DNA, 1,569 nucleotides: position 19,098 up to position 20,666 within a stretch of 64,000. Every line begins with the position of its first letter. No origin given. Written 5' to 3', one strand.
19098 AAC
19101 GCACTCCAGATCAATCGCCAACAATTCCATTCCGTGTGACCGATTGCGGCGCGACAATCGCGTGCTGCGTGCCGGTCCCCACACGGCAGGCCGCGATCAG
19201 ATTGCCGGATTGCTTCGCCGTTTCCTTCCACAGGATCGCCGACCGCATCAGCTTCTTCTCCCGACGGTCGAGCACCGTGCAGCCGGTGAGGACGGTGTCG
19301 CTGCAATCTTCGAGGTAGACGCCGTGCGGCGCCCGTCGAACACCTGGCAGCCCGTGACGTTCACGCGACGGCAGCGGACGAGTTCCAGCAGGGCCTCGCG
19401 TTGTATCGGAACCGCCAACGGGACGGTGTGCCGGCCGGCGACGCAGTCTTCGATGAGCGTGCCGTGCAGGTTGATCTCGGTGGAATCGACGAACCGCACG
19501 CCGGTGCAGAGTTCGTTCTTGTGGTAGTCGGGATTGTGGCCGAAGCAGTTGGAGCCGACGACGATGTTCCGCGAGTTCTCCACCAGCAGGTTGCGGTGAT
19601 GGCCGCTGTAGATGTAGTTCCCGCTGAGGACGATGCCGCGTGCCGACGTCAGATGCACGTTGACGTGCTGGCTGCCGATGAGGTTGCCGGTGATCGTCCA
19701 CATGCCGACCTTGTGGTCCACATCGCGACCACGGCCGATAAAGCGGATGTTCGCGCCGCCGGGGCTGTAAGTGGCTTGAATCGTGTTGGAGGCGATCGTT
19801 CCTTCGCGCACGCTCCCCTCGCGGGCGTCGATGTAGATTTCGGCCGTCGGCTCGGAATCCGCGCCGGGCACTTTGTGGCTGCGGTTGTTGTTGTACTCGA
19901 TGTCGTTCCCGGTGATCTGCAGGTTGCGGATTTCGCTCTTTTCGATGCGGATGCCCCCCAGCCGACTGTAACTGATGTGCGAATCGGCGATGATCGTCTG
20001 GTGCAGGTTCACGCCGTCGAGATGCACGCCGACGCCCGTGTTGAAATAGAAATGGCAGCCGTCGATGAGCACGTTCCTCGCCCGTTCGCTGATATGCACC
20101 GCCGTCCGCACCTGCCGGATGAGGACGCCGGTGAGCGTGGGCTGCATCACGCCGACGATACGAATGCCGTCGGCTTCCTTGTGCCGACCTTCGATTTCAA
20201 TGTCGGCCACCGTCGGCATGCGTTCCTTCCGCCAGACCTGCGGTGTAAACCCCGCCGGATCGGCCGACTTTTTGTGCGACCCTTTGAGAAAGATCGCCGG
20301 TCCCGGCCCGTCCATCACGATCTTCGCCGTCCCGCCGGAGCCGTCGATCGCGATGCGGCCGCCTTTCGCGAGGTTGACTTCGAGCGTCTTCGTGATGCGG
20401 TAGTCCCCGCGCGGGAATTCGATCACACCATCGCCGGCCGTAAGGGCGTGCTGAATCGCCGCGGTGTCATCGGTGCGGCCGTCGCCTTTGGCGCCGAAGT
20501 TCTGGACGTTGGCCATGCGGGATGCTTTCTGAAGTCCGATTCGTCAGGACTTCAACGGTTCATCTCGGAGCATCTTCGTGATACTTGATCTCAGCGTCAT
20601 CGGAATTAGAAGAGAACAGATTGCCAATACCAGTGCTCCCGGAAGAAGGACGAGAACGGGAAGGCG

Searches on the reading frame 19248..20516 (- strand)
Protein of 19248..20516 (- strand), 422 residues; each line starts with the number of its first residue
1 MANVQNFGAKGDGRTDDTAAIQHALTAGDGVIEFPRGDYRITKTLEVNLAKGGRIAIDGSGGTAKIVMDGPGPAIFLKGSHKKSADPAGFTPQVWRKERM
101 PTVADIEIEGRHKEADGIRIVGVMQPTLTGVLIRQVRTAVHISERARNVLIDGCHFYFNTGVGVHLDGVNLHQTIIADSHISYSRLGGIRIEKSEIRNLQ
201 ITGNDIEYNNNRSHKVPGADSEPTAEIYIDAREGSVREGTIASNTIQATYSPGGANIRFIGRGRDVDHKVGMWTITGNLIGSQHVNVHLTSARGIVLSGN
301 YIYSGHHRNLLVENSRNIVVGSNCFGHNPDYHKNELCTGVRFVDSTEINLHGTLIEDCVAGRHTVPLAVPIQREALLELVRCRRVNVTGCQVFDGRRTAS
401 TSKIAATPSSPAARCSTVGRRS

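Call 13: search_protein_families(library=pfam, proteins=[window:19248-20516:-], max_evalue=0.001)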
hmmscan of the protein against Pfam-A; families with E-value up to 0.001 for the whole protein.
window:19248-20516:- (422 aa): 3 families
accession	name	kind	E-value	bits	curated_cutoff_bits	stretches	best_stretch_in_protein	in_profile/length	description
PF13229.12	Beta_helix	-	3.1e-14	53.3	25.9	2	113-214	44-142/158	Right handed beta helix region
PF12708.12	Pect-lyase_RHGA_epim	-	1.2e-13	51.8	27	1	2-46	2-51/213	Rhamnogalacturonase A/epimerase, pectate lyase-like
PF05048.19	NosD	-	7.6e-07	29.2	23.6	0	113-210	58-150/212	Periplasmic copper-binding protein (NosD)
